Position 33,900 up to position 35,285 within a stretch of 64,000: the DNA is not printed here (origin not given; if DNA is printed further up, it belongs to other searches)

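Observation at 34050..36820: Octaheme c-type cytochrome translationally coupled to an OprO/OprP-like porin inside an arsenic-resistance gene string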

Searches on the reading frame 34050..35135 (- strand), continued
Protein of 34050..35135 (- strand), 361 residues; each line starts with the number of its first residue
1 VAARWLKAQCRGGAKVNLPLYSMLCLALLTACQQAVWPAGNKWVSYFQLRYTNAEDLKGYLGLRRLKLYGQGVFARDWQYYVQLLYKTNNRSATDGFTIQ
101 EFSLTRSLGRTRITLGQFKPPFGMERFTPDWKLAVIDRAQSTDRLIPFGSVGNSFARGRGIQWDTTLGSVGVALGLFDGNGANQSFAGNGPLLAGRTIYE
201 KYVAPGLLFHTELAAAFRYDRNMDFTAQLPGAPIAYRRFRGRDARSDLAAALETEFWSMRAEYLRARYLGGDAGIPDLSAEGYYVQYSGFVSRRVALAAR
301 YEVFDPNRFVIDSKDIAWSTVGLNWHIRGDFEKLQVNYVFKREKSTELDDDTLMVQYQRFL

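Call 96: find_encoding_contigs(protein=P0398, flank=8000, max_places=1)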
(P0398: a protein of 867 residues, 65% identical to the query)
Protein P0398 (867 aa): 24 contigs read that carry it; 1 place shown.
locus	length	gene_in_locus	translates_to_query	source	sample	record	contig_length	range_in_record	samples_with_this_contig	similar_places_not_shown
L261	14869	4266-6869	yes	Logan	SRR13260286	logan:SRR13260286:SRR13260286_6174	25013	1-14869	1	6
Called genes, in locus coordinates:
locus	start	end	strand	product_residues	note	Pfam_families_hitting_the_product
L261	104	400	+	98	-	PF12802:MarR_2 (faint), PF12840:HTH_20, PF01022:HTH_5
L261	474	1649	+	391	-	PF03773:ArsP_1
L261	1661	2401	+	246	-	PF02596:DUF169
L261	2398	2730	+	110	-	PF02627:CMD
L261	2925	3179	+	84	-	PF13192:Thioredoxin_3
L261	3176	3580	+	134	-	PF08859:DGC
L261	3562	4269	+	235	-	PF02683:DsbD_TM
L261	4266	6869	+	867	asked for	PF14522:Cytochrome_C7 (faint), PF14537:Cytochrom_c3_2 (faint), PF13435:Cytochrome_C554 (faint)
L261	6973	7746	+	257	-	PF12322:T4_baseplate (faint)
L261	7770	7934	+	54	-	-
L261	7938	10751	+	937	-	PF10145:PhageMin_Tail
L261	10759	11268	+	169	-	PF19266:CIS_tube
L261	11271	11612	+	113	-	-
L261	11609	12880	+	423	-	PF05954:Phage_GPD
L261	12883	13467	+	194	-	PF04717:Phage_base_V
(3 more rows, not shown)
